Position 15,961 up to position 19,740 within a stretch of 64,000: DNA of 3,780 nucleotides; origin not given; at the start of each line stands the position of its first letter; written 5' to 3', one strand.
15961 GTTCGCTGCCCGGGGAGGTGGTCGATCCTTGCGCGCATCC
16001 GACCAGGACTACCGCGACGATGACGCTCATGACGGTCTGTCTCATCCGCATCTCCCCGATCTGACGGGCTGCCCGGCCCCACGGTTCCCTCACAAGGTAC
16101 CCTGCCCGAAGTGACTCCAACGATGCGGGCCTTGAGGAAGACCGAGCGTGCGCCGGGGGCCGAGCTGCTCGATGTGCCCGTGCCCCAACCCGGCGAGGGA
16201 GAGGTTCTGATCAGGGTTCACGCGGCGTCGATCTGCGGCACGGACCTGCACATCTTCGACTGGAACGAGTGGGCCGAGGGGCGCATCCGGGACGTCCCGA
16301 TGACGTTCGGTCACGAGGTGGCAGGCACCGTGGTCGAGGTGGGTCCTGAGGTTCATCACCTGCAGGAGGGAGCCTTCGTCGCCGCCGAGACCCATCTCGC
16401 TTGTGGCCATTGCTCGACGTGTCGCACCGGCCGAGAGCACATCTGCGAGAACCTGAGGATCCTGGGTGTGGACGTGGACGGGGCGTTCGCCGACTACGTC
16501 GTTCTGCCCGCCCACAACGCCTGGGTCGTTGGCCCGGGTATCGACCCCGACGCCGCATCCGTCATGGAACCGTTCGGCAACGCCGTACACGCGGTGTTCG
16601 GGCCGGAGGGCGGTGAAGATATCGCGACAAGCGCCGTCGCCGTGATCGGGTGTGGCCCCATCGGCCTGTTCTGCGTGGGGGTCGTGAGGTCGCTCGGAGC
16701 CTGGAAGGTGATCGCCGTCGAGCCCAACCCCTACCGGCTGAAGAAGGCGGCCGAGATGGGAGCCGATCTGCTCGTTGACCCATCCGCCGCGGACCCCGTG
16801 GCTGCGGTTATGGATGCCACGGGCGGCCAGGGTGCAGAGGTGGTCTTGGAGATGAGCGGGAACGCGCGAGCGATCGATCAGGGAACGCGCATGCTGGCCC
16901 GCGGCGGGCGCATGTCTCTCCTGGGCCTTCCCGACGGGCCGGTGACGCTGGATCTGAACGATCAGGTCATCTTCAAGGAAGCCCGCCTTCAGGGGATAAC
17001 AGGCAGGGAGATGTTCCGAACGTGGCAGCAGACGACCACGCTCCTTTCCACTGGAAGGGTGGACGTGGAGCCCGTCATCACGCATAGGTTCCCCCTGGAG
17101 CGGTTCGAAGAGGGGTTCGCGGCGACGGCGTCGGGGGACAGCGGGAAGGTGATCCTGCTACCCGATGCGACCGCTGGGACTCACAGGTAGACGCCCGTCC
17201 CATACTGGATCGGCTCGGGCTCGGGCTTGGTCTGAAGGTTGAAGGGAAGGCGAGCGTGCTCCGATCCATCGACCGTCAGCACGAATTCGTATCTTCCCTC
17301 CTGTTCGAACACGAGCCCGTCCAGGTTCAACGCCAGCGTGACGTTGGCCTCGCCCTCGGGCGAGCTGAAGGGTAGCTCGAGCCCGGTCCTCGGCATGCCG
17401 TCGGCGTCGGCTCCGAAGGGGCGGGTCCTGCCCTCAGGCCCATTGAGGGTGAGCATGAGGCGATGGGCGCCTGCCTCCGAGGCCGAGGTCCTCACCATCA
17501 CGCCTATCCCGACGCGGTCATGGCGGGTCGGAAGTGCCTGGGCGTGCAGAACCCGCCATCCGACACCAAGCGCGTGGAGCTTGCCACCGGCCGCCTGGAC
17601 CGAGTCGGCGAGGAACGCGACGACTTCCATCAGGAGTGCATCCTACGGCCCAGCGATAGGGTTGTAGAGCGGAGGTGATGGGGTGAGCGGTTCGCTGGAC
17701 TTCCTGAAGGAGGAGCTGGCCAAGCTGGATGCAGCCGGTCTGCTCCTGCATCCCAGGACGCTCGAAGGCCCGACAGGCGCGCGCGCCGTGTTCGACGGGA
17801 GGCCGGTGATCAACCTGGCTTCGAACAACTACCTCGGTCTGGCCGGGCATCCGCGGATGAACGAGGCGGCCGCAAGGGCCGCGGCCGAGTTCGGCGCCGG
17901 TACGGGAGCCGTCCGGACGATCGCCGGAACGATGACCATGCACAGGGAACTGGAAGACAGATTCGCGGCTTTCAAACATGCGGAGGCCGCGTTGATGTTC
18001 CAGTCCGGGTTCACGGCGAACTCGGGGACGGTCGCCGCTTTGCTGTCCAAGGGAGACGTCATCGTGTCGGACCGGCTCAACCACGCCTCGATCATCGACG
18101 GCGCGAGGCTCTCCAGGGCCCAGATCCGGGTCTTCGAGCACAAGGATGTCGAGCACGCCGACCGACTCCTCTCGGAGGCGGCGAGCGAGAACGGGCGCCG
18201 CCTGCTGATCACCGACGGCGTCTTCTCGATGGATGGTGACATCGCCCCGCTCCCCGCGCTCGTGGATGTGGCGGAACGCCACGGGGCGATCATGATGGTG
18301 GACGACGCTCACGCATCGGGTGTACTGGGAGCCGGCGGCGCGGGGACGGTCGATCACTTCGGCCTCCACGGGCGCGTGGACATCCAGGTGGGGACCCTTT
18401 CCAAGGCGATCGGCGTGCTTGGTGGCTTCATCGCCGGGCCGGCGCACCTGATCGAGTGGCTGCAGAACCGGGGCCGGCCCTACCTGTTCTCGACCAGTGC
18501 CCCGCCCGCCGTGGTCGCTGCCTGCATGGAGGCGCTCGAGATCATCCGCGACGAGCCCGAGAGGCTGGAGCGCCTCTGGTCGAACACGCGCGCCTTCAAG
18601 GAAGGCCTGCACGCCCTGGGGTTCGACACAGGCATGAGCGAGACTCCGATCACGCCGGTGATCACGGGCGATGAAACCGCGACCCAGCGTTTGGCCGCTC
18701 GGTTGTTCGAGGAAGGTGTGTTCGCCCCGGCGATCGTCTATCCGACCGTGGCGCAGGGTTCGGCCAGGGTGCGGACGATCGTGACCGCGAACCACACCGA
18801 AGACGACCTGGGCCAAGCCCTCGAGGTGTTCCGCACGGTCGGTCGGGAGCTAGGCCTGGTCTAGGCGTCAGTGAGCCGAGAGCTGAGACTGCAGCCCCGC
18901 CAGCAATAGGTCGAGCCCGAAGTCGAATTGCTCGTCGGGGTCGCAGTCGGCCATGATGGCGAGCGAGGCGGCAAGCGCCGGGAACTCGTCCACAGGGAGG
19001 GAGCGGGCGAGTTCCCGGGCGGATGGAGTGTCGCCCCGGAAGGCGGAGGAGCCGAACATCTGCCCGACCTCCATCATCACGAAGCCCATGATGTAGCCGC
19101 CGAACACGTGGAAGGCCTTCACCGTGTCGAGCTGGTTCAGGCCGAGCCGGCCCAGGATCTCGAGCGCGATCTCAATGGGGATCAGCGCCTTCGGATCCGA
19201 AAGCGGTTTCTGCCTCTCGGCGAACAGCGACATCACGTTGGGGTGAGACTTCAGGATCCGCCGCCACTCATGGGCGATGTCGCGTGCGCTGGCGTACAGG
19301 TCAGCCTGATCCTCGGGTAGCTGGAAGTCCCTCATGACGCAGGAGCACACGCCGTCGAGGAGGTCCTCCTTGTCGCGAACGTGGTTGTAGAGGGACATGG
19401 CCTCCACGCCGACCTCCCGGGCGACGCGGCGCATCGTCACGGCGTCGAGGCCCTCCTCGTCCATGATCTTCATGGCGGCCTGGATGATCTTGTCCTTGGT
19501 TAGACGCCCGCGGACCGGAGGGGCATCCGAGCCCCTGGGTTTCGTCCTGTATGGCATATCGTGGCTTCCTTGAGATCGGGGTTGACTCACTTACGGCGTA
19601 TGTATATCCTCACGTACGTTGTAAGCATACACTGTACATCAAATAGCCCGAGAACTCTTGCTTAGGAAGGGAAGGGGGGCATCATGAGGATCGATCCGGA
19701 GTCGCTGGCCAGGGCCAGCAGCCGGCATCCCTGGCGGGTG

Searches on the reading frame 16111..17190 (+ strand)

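Call 72: search_protein_families(library=pfam, proteins=[window:16111-17190:+], max_evalue=0.01)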
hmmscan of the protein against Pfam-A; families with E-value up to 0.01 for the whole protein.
window:16111-17190:+ (359 aa): 4 families
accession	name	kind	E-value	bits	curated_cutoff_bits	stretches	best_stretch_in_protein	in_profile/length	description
PF08240.17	ADH_N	-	9.4e-31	106.6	23.5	1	28-138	1-100/104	Alcohol dehydrogenase GroES-like domain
PF00107.32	ADH_zinc_N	-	3.6e-29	101.8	31.8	1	183-312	1-127/129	Zinc-binding dehydrogenase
PF16912.11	Glu_dehyd_C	-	5.1e-09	36.4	34.9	1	174-339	32-201/211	Glucose dehydrogenase C-terminus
PF13602.12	ADH_zinc_N_2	-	1.3e-08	36.3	27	1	216-349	1-134/134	Zinc-binding dehydrogenase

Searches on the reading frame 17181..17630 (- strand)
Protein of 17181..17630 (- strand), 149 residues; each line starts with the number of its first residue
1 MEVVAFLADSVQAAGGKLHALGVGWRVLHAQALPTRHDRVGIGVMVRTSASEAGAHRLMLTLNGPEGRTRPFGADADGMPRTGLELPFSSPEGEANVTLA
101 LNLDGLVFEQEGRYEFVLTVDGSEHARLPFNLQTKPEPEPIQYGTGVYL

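Call 72: search_protein_families(library=pfam, proteins=[window:17181-17630:-], max_evalue=0.01)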
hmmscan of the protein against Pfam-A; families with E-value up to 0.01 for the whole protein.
window:17181-17630:- (149 aa): 1 family
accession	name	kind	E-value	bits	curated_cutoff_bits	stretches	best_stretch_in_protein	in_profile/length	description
PF22091.2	DUF6941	-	1.3e-23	84.1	27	1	4-132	2-124/125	Family of unknown function (DUF6941)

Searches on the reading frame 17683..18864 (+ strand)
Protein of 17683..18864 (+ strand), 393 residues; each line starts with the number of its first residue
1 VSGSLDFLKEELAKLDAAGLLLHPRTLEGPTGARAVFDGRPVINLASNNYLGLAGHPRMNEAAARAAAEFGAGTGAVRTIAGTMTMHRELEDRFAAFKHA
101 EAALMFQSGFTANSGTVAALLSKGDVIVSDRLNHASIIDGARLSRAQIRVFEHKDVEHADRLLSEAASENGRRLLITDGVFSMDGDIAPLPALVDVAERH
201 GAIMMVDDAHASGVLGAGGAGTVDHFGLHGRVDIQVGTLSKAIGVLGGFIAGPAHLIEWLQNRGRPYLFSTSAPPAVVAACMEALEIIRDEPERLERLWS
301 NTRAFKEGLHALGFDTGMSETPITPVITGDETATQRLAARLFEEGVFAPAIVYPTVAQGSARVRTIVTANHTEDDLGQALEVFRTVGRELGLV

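Call 72: search_protein_families(library=pfam, proteins=[window:17683-18864:+], max_evalue=0.01)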
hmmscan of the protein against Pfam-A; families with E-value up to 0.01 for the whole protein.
window:17683-18864:+ (393 aa): 5 families
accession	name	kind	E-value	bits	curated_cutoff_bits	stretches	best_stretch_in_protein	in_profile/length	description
PF00155.27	Aminotran_1_2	-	9.4e-66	222.9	19.7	1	41-382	2-360/361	Aminotransferase class I and II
PF01053.26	Cys_Met_Meta_PP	-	9.7e-08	31.4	27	1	86-215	53-181/381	Cys/Met metabolism PLP-dependent enzyme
PF00266.25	Aminotran_5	-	2.8e-06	27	21.5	1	83-211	41-179/371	Aminotransferase class-V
PF01212.27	Beta_elim_lyase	-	0.00042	20.2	27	1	83-351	30-240/288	Beta-eliminating lyase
PF01041.23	DegT_DnrJ_EryC1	-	0.0054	16.4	19.8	0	87-218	26-156/360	DegT/DnrJ/EryC1/StrS aminotransferase family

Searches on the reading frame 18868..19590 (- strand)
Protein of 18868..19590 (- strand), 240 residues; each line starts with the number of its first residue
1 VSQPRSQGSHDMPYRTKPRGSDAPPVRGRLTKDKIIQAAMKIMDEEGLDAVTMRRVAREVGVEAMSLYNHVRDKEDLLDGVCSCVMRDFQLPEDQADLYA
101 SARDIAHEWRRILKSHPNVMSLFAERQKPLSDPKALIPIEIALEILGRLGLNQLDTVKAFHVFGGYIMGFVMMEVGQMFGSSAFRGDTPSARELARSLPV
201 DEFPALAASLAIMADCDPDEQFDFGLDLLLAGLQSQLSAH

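Call 72: search_protein_families(library=pfam, proteins=[window:18868-19590:-], max_evalue=0.01)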
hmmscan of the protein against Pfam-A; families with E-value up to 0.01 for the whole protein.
window:18868-19590:- (240 aa): 2 families
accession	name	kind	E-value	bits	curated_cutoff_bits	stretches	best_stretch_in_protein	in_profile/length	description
PF02909.22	TetR_C_1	-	1.3e-16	61.2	21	1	92-236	2-145/146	Tetracyclin repressor-like, C-terminal domain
PF00440.29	TetR_N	-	1.8e-11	44.1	24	1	35-79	1-45/47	Bacterial regulatory proteins, tetR family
